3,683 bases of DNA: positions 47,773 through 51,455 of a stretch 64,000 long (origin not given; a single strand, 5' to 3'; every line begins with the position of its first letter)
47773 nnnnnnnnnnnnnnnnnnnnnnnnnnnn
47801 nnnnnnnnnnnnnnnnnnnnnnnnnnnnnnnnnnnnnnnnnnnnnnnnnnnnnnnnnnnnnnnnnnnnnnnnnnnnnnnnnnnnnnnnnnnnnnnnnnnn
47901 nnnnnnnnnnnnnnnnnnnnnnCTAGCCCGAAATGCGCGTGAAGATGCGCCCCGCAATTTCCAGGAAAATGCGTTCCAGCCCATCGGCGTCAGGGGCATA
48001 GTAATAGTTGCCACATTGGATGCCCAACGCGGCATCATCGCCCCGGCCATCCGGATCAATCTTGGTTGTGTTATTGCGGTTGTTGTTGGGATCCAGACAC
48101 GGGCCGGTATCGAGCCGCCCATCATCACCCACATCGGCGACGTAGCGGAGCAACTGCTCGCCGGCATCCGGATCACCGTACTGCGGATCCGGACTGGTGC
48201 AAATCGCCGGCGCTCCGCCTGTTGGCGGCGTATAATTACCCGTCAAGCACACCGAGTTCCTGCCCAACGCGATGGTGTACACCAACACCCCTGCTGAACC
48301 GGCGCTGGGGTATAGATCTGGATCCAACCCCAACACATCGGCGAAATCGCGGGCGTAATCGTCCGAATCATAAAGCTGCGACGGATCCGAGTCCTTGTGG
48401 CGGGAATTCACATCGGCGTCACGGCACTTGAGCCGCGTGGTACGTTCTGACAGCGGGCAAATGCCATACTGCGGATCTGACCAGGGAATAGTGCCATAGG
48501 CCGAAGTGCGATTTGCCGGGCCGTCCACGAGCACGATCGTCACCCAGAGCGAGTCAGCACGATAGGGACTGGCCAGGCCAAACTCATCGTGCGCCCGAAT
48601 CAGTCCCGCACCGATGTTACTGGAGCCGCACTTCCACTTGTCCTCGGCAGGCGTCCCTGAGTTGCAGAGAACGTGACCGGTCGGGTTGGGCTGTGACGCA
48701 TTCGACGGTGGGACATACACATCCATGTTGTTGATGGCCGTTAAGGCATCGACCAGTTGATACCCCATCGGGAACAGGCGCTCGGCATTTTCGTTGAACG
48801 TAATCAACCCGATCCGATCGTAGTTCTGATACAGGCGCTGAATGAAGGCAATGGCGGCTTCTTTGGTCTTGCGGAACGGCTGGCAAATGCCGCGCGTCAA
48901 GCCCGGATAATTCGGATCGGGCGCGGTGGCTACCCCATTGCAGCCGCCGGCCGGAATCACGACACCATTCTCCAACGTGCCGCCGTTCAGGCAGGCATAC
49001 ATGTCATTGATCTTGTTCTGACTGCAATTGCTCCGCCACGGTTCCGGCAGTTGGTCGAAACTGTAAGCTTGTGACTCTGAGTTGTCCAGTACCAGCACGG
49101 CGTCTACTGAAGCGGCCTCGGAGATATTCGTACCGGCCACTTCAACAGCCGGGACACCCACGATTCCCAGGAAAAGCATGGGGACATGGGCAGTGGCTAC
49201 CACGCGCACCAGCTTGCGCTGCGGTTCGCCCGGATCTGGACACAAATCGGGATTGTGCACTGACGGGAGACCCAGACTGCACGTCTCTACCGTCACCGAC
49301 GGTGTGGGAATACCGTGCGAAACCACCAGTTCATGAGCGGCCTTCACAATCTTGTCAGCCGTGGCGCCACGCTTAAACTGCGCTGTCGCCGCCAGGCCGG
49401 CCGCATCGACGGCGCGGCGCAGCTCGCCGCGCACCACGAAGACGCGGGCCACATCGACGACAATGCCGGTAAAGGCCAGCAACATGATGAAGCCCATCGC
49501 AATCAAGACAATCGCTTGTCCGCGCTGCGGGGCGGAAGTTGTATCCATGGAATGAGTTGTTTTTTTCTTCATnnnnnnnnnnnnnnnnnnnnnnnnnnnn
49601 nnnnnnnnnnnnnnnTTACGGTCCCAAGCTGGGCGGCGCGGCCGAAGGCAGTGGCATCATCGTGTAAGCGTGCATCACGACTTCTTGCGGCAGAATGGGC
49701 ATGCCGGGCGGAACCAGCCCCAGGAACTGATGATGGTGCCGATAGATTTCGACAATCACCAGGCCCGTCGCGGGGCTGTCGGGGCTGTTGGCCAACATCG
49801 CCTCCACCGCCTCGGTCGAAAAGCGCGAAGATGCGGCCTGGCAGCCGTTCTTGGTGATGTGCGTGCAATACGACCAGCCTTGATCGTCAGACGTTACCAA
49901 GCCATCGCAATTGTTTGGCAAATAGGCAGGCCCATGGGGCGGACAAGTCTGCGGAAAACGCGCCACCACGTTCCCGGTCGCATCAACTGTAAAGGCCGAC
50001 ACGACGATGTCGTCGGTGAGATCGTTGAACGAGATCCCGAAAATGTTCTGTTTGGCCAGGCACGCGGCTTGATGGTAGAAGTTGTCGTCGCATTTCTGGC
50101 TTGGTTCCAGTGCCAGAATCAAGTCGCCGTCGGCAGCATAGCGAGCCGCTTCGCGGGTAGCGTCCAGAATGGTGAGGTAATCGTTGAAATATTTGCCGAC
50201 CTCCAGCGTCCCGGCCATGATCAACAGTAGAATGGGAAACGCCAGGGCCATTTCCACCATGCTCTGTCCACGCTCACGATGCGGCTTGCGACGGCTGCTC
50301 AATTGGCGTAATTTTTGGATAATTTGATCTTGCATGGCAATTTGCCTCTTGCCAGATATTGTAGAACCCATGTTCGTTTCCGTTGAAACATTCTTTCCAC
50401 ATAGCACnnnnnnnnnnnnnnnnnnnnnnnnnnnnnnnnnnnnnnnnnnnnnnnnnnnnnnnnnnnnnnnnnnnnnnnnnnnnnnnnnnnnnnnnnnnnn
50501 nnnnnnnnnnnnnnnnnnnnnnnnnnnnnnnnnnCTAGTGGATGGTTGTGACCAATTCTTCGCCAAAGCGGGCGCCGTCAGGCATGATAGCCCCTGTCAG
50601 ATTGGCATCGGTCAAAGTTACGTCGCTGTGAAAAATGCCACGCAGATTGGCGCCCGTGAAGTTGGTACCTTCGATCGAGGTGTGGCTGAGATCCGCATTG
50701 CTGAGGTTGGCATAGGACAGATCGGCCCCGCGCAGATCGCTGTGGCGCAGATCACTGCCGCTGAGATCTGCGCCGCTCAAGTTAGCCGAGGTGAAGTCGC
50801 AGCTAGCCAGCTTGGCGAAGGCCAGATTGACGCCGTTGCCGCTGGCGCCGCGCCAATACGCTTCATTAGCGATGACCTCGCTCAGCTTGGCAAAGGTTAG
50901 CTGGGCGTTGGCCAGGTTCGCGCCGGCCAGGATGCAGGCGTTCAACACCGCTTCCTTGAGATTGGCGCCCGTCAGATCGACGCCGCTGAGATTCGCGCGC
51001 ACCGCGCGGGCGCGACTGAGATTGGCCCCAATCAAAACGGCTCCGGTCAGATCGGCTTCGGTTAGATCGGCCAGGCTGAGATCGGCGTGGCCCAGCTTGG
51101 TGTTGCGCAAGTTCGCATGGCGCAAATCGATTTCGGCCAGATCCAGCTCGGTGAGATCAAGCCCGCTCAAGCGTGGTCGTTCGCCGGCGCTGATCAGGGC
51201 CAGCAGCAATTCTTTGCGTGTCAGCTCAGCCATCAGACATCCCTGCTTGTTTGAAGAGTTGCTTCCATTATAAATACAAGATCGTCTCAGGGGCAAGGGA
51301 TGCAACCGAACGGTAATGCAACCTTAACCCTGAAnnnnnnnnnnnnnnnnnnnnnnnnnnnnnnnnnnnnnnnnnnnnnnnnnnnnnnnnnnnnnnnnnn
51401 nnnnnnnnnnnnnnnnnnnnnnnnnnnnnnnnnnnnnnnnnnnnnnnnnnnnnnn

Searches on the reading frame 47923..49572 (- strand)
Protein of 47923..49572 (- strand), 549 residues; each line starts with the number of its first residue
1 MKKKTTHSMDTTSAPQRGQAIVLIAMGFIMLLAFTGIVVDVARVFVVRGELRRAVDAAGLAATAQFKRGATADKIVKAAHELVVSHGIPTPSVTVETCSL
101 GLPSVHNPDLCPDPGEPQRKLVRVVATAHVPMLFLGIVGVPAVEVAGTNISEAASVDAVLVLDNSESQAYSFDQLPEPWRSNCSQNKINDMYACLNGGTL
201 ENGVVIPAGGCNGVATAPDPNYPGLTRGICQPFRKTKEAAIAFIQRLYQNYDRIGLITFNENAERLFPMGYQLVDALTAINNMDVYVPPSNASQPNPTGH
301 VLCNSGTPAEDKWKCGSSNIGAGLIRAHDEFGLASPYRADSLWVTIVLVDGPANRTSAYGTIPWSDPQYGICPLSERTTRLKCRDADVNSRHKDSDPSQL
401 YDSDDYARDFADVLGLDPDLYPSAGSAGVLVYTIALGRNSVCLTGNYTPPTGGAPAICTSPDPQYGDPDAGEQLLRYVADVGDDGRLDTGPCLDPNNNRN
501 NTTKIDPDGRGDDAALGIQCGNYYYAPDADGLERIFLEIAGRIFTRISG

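Call 72: search_protein_families(library=pfam, proteins=[window:47923-49572:-], max_evalue=0.001)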
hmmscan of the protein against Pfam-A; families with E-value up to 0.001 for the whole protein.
window:47923-49572:- (549 aa): 3 families
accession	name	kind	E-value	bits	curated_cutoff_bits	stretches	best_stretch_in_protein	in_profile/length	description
PF13400.11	Tad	-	2.1e-06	28.4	22.3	1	18-63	1-45/47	Putative Flp pilus-assembly TadE/G-like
PF13519.12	VWA_2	-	3.4e-06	28.1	27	1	233-285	21-71/107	von Willebrand factor type A domain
PF00092.34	VWA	-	0.00052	20.7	23.8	0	231-284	15-72/174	von Willebrand factor type A domain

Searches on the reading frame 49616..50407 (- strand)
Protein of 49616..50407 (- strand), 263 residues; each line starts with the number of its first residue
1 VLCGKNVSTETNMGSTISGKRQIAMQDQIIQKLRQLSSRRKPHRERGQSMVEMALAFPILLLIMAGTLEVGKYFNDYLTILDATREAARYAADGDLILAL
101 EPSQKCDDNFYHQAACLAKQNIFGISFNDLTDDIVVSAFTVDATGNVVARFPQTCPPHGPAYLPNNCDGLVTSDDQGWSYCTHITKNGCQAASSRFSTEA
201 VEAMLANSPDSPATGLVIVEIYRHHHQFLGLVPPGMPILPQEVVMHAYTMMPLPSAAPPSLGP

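Call 72: search_protein_families(library=pfam, proteins=[window:49616-50407:-], max_evalue=0.001)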
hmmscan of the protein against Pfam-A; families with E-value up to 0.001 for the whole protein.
window:49616-50407:- (263 aa): 1 family
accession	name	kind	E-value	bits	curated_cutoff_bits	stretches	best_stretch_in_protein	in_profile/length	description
PF07811.17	TadE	-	5.5e-13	49.2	22.9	1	47-89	1-43/43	TadE-like protein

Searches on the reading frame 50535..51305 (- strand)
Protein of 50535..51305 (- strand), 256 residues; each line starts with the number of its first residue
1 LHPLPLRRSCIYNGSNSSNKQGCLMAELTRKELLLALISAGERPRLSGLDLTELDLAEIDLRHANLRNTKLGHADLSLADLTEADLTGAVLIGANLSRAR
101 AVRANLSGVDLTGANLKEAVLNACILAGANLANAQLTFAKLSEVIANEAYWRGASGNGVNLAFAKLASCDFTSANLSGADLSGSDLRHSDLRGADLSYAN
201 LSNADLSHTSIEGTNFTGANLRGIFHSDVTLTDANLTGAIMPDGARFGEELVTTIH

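Call 72: search_protein_families(library=pfam, proteins=[window:50535-51305:-], max_evalue=0.001)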
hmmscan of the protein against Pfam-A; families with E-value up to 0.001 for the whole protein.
window:50535-51305:- (256 aa): 4 families
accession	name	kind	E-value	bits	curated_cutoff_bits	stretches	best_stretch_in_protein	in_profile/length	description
PF00805.28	Pentapeptide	-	1.1e-47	159.5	20.2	6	174-212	1-39/40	Pentapeptide repeats (8 copies)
PF13599.13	Pentapeptide_4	-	3.2e-21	75.6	38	2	165-235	7-77/78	Pentapeptide repeat region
PF13576.12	Pentapeptide_3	-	8.7e-15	55.1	27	0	174-209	9-47/48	Pentapeptide repeats (9 copies)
PF25296.1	Decapeptide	-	0.00063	20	45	0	164-208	15-59/74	Decapeptide repeat region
